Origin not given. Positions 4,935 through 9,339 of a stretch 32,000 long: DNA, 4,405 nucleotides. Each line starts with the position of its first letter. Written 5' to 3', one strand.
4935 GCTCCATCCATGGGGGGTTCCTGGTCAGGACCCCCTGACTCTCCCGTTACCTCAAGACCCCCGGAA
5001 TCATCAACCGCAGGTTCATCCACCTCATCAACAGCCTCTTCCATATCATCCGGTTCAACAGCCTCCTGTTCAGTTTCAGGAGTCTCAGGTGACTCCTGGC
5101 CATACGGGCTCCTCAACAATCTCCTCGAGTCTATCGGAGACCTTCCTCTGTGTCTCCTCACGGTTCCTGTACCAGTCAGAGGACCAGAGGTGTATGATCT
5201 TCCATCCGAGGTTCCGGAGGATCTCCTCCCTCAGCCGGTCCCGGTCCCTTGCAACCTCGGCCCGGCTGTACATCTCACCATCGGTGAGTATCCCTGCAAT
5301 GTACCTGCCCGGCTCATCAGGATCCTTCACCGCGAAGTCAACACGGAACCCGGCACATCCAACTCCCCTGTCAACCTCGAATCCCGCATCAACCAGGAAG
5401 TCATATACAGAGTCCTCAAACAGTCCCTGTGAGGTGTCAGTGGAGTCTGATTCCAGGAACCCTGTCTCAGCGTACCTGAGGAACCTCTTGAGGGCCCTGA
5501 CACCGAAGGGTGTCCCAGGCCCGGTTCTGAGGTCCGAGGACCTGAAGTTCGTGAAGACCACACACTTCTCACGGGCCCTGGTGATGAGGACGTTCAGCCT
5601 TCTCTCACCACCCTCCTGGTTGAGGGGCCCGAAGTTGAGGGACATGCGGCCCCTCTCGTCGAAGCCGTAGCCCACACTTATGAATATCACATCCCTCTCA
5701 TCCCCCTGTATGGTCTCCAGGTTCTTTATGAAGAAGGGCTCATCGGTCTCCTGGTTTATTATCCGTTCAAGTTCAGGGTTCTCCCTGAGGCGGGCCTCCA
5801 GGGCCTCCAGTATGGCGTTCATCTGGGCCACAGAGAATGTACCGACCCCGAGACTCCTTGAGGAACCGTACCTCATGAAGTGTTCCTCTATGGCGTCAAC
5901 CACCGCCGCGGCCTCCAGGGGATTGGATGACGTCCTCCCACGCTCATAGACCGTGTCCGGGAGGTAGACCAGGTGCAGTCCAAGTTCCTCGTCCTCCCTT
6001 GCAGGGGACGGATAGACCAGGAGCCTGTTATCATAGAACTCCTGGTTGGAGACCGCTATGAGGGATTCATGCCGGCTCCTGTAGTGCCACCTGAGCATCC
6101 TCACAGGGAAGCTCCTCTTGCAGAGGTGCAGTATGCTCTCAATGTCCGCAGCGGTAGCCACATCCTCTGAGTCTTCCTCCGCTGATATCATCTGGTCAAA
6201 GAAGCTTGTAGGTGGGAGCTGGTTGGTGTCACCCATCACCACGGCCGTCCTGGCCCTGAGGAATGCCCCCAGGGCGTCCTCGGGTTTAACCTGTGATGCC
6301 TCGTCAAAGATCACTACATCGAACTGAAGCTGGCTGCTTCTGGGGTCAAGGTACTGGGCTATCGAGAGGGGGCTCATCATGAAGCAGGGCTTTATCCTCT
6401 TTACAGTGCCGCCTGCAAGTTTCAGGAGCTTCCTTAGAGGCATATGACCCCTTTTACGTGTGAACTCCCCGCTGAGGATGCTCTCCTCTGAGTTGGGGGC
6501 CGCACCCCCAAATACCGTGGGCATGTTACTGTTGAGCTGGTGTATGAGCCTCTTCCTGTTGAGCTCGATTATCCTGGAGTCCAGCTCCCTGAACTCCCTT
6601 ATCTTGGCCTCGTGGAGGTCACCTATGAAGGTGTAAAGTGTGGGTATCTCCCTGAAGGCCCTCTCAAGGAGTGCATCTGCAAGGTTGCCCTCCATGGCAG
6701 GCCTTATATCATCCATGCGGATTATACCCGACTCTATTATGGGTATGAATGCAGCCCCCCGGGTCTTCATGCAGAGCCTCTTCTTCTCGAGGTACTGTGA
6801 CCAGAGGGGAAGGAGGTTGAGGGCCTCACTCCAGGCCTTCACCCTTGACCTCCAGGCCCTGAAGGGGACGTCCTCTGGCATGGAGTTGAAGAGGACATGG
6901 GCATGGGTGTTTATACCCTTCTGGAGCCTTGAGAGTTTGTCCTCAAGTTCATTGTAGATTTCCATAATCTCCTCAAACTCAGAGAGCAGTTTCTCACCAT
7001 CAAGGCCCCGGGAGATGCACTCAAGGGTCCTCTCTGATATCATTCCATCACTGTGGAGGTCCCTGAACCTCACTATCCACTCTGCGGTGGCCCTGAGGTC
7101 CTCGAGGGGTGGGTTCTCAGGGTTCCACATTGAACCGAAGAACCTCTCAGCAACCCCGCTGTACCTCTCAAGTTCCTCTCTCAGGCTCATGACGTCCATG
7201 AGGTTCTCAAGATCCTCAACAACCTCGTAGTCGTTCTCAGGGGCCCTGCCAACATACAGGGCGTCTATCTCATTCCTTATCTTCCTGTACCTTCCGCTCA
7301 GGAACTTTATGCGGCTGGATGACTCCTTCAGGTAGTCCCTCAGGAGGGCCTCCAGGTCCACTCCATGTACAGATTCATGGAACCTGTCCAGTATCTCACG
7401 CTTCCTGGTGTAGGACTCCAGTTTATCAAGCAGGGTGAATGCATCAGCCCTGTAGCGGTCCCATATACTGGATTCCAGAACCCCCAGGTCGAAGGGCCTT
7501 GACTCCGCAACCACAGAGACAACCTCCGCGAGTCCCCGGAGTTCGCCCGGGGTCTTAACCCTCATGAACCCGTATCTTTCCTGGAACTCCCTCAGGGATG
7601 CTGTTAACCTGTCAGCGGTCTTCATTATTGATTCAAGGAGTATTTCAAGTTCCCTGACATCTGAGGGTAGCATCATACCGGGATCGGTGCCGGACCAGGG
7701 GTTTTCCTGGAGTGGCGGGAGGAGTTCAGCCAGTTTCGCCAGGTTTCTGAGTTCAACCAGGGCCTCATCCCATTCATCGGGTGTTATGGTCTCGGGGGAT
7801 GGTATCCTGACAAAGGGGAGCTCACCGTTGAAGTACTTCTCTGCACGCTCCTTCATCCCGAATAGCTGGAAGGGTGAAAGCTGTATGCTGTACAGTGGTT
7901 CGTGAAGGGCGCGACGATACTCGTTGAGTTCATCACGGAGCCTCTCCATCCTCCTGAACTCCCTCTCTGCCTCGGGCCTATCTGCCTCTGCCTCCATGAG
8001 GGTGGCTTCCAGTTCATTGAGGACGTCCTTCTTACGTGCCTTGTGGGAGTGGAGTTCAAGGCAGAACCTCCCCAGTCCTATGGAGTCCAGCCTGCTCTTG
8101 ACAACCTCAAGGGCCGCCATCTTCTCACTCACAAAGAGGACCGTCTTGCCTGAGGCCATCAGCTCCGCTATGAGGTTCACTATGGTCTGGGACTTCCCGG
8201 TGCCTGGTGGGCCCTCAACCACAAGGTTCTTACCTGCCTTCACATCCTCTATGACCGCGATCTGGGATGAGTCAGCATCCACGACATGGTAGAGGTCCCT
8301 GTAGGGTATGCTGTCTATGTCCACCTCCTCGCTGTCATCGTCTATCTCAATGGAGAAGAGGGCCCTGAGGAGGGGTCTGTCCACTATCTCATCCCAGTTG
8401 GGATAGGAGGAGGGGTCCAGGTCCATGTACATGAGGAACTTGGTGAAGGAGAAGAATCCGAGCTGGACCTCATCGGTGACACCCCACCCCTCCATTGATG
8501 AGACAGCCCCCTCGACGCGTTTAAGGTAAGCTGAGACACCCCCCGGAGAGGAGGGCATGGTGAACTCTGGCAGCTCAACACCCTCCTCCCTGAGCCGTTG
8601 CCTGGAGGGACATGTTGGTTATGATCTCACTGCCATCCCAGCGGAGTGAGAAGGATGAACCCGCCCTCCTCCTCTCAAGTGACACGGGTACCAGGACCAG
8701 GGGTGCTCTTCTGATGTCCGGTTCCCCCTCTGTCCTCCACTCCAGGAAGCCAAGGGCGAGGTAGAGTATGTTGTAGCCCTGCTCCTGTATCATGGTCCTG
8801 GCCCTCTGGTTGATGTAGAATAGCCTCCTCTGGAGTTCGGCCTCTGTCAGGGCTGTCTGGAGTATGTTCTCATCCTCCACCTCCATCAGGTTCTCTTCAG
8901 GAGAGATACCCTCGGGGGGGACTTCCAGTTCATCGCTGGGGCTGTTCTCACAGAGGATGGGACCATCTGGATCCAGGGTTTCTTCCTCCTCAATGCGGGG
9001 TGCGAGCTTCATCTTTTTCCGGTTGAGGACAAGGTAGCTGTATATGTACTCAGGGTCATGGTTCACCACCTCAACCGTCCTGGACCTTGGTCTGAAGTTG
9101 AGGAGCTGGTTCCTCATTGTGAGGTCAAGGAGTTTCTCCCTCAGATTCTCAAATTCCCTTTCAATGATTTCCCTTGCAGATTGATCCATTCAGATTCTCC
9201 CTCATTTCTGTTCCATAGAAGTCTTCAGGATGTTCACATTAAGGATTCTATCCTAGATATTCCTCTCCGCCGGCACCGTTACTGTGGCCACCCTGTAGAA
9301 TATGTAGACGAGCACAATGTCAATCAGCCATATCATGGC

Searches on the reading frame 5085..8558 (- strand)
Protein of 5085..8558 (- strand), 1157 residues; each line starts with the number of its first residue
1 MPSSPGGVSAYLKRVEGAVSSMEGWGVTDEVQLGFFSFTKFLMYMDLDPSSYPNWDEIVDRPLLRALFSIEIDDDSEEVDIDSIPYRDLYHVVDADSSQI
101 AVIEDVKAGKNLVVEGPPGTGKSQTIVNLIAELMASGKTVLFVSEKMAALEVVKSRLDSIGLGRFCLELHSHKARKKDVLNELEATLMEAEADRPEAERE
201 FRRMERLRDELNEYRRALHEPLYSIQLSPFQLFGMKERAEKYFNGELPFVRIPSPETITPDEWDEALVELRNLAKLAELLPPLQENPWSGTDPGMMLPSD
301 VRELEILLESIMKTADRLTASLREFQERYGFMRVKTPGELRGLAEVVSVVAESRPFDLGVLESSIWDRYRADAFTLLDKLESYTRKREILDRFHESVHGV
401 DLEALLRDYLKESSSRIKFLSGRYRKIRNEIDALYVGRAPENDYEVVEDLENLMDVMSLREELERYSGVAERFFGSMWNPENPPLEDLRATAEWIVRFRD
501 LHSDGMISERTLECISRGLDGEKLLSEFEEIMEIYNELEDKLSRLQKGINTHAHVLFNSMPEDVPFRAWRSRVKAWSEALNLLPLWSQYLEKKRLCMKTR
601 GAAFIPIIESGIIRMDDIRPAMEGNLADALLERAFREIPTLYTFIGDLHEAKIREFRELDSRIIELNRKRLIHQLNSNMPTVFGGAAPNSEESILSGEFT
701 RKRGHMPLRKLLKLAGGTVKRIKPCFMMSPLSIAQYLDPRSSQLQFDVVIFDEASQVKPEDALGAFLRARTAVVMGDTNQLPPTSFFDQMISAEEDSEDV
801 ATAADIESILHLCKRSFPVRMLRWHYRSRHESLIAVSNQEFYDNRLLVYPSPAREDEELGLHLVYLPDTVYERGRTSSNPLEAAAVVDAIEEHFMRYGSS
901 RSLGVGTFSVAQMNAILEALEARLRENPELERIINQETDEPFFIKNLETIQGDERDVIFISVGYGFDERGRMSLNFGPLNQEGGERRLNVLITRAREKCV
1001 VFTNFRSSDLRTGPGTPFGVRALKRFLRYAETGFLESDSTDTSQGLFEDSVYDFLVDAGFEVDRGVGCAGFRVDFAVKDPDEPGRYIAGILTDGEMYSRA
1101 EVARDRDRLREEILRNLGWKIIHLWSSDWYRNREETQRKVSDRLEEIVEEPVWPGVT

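Call 59: search_protein_families(library=pfam, proteins=[window:5085-8558:-], max_evalue=0.01)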
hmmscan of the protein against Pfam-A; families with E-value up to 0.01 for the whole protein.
window:5085-8558:- (1157 aa): 15 families
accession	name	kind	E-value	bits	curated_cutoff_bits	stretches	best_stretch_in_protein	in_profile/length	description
PF18741.7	MTES_1575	-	1.9e-29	102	38.2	1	1047-1144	1-96/96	REase_MTES_1575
PF13087.12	AAA_12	-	8e-16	58.6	27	1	813-1004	10-193/195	AAA domain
PF13086.12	AAA_11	-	3e-15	57.1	27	2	742-785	211-254/257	AAA domain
PF13604.12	AAA_30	-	2.4e-07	31.1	27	1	97-157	4-66/191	AAA domain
PF13245.12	AAA_19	-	3.9e-07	30.8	25.1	1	102-150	4-54/134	AAA domain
PF09848.15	SLFN-g3_helicase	-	6.4e-07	29.4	24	1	111-184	3-67/354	Schlafen group 3, DNA/RNA helicase domain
PF01443.25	Viral_helicase1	-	7.4e-05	23.1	21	0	733-785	47-101/228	Viral superfamily 1 RNA helicase core domain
PF04851.21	ResIII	-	0.00025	21.4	22.5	0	99-159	8-75/164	Type III restriction enzyme, res subunit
PF08373.16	RAP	-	0.0012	19.2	24.2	1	1108-1138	21-51/58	RAP domain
PF13191.12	AAA_16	-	0.0028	18.6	32.6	0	103-220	16-129/167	AAA ATPase domain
PF00270.35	DEAD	-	0.0032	17.6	26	0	98-150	3-58/167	DEAD/DEAH box helicase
PF25199.1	nSTAND_NTPase5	-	0.0058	16.9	34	0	103-150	35-83/145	Novel STAND NTPase 5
PF00580.27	UvrD-helicase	-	0.0072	16.5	23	0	108-144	12-52/271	UvrD/REP helicase N-terminal domain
PF20720.3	nSTAND3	-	0.0093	16.1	27.2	0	105-148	13-55/155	Novel STAND NTPase 3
PF01695.23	IstB_IS21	-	0.0097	15.9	24.1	0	93-145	76-128/238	IstB-like ATP binding protein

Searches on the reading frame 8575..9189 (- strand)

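Call 59: search_protein_families(library=pfam, proteins=[window:8575-9189:-], max_evalue=0.01)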
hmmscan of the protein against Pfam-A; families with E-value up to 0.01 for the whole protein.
window:8575-9189:- (204 aa): 1 family
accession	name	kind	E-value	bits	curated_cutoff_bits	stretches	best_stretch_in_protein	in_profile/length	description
PF13195.11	DUF4011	-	1.5e-46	158.7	22.2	1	19-197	1-156/158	Protein of unknown function (DUF4011)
